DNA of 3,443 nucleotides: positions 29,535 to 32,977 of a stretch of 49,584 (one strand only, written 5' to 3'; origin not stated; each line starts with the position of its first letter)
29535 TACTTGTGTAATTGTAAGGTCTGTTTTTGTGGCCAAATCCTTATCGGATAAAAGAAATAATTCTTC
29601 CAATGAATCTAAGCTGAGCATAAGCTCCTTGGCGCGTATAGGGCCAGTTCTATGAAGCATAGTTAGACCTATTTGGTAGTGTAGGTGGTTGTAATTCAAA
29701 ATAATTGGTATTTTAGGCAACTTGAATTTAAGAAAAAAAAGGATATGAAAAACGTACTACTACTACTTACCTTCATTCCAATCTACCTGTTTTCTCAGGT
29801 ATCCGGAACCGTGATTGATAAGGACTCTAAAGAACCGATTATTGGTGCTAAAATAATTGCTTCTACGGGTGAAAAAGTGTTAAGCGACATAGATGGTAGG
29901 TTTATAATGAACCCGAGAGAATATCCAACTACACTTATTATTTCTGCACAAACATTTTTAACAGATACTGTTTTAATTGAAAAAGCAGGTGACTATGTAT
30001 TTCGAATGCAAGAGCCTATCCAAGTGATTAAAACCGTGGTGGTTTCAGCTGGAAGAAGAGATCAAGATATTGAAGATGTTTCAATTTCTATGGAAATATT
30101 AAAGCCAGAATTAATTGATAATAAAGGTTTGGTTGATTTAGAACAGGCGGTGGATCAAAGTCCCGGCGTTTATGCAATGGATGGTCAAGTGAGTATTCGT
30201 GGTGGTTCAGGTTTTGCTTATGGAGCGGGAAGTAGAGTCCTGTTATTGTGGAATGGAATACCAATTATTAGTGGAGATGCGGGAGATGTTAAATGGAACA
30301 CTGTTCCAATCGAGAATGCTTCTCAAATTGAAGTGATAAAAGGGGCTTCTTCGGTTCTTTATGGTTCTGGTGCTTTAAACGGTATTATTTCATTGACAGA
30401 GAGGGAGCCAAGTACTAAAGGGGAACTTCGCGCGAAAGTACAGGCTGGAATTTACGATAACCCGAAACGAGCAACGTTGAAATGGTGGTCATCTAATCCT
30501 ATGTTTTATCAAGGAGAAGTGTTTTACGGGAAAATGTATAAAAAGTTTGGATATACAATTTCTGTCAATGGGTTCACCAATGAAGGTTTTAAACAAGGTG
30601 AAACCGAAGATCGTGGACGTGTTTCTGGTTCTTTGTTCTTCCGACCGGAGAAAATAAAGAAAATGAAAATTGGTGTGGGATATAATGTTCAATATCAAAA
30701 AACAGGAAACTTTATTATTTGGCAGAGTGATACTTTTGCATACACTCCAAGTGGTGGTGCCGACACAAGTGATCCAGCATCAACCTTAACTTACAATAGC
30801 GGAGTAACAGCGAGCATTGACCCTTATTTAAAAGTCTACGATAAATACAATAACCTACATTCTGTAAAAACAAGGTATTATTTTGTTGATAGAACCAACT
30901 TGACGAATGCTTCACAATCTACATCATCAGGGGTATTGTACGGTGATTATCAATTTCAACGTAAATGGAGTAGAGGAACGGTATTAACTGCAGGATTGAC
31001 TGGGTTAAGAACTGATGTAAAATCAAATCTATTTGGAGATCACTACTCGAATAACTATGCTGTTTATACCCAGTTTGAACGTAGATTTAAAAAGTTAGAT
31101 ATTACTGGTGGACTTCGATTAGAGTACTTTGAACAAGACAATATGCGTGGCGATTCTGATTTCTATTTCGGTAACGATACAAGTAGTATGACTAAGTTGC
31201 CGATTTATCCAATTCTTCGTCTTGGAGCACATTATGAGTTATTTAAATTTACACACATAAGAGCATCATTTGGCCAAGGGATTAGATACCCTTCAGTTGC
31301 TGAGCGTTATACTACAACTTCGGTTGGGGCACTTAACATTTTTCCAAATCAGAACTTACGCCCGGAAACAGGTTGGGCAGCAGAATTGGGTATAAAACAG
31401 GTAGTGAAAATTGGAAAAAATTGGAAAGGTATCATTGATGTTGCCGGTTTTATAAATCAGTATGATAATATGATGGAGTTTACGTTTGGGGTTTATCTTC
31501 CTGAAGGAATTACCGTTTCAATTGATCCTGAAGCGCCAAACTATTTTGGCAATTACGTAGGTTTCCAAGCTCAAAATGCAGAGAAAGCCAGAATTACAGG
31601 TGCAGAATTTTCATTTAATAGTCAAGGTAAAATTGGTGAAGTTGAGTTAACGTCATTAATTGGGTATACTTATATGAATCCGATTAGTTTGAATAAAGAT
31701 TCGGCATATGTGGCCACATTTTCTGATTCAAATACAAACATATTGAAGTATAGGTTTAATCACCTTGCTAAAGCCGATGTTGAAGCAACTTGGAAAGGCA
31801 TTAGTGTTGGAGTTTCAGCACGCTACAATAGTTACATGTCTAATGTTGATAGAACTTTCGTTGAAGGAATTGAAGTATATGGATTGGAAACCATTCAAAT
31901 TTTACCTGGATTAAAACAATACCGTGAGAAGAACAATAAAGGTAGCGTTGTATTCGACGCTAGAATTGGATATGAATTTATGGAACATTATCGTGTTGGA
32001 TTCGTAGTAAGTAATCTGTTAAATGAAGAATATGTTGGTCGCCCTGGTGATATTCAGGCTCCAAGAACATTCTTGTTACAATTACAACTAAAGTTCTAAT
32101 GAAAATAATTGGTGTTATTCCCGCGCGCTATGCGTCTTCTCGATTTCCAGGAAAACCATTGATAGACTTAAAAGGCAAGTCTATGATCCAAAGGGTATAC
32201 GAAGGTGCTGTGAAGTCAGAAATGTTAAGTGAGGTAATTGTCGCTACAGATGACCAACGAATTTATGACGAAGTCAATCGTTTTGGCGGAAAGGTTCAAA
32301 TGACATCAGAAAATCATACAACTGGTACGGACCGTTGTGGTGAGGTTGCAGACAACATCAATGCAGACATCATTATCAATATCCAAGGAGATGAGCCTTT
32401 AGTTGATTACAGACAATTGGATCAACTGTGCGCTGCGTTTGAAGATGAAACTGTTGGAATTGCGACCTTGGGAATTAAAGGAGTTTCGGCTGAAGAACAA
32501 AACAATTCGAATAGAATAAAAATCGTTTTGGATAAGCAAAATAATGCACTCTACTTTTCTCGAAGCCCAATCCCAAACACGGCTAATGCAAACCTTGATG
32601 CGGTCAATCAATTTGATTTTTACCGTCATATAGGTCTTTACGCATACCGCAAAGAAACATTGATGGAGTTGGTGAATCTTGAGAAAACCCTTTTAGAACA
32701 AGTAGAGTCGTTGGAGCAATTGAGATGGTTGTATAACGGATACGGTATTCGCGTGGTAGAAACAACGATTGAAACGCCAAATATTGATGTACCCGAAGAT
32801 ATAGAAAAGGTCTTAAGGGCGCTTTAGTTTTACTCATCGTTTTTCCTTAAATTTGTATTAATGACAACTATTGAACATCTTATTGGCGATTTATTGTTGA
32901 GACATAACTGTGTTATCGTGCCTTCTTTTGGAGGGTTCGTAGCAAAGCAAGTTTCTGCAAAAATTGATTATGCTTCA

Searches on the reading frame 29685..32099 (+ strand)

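Call 5: search_protein_families(library=pfam, proteins=[window:29685-32099:+], max_evalue=0.01)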
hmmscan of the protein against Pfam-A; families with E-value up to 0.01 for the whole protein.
window:29685-32099:+ (804 aa): 3 families
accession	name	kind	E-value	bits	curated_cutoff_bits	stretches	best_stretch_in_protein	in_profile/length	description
PF00593.30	TonB_dep_Rec_b-barrel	-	2.1e-31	110.7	27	1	330-778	60-436/436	TonB dependent receptor-like, beta-barrel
PF07715.20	Plug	-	9.6e-20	71.5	23.9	1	129-234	2-107/107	TonB-dependent Receptor Plug Domain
PF13715.12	CarbopepD_reg_2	-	5.5e-08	33.2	32.2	1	39-120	1-88/88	CarboxypepD_reg-like domain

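Call 6: search_protein_families(library=ncbifam, proteins=[window:29685-32099:+], max_evalue=0.01)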
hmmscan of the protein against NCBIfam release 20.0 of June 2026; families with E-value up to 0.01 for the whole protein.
window:29685-32099:+ (804 aa): 24 families
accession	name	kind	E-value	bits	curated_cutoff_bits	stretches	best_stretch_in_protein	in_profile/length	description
TIGR01785.1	TonB-hemin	subfamily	7e-30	104.1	316.85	2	455-804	363-677/677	TonB-dependent heme/hemoglobin receptor family protein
TIGR01786.1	TonB-hemlactrns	subfamily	7.1e-29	100.7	323.75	2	383-792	316-695/719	TonB-dependent hemoglobin/transferrin/lactoferrin family receptor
TIGR01779.1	TonB-B12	equivalog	8.8e-21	74.1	599.7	2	109-253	25-165/614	TonB-dependent vitamin B12 receptor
NF010010.0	PRK13483.1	equivalog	7.2e-13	47.4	927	1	92-249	10-174/660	ligand-gated channel protein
NF007926.1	PRK10641.1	equivalog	9.5e-12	44.2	836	1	116-600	28-470/617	TonB-dependent vitamin B12 receptor BtuB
NF007478.2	PRK10064.1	equivalog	5.6e-11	41.4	745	1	116-244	31-162/663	catecholate siderophore receptor CirA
TIGR01783.1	TonB-siderophor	subfamily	1.6e-10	40.3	223.5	1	153-409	23-272/649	TonB-dependent siderophore receptor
NF053590.1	TonB_dep_TOL0244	equivalog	4.7e-10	38.7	645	1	116-249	12-150/604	TOL_0244 family TonB-dependent receptor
NF010038.0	PRK13513.1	equivalog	8.2e-10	37.8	942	1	112-260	32-185/659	ligand-gated channel protein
TIGR01776.1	TonB-tbp-lbp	subfamily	1.6e-09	36.2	468.8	2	203-238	152-187/946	lactoferrin/transferrin family TonB-dependent receptor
NF050067.1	TonBEntbctnRecCfrA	equivalog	2.4e-09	36.1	1200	1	112-347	23-258/698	TonB-dependent ferric enterobactin receptor CfrA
NF010011.0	PRK13484.1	equivalog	1.7e-08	33.2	1197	1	116-247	31-165/682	IreA family TonB-dependent siderophore receptor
NF007349.0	PRK09840.1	equivalog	3.7e-08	31.8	686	1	106-264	45-198/760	catecholate siderophore receptor Fiu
NF047944.1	FoxamRcptFoxA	equivalog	4e-08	32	1300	1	113-255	35-178/697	ferrioxamine B receptor FoxA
NF049944.1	TonB_dep_PUIUD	equivalog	2e-06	26.5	850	1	183-348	111-266/686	TonB-dependent receptor, PUIUD motif-type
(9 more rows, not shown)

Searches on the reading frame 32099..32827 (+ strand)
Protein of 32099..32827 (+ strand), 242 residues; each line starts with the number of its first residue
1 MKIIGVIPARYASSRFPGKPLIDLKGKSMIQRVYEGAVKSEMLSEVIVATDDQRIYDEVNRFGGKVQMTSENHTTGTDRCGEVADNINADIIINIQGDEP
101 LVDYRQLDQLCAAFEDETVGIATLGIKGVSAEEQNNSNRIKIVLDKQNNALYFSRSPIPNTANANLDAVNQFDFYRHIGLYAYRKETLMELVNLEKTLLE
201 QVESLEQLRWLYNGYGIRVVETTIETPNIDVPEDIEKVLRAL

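Call 53: search_protein_families(library=ncbifam, proteins=[window:32099-32827:+], max_evalue=0.001)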
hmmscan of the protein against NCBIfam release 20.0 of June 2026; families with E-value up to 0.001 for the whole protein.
window:32099-32827:+ (242 aa): 11 families
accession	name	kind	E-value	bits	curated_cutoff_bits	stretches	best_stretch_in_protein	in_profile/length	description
NF003952.0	PRK05450.1-5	subfamily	1.9e-91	305.6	193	1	1-240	1-243/250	3-deoxy-manno-octulosonate cytidylyltransferase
NF009905.0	PRK13368.1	subfamily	8.8e-86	287.2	255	1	1-241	1-237/243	3-deoxy-manno-octulosonate cytidylyltransferase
NF003950.0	PRK05450.1-3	subfamily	9.4e-82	274.1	234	1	1-239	1-239/248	3-deoxy-manno-octulosonate cytidylyltransferase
TIGR00466.1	kdsB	equivalog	8.6e-67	225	155.2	1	3-236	3-241/241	3-deoxy-manno-octulosonate cytidylyltransferase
NF003948.0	PRK05450.1-1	equivalog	2e-57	194.3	281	1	2-240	5-241/248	3-deoxy-manno-octulosonate cytidylyltransferase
TIGR03584.1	PseF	equivalog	3.4e-11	43.2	205.7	1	4-77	1-79/222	pseudaminic acid cytidylyltransferase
NF010932.0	PRK14352.1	equivalog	1.1e-06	27.6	611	1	19-126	26-138/488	bifunctional UDP-N-acetylglucosamine diphosphorylase/glucosamine-1-phosphate N-acetyltransferase GlmU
TIGR01173.1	glmU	equivalog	7e-06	25.1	366.85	1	19-126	20-129/452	bifunctional UDP-N-acetylglucosamine diphosphorylase/glucosamine-1-phosphate N-acetyltransferase GlmU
NF010939.0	PRK14359.1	equivalog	9.3e-05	21.2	592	1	19-122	22-126/430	bifunctional UDP-N-acetylglucosamine diphosphorylase/glucosamine-1-phosphate N-acetyltransferase GlmU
TIGR03310.1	matur_MocA_YgfJ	equivalog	0.00017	21.6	186.45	1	6-128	3-129/188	molybdenum cofactor cytidylyltransferase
NF001457.0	PRK00317.1-3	equivalog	0.0007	19.1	164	0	12-119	11-119/200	molybdenum cofactor guanylyltransferase MobA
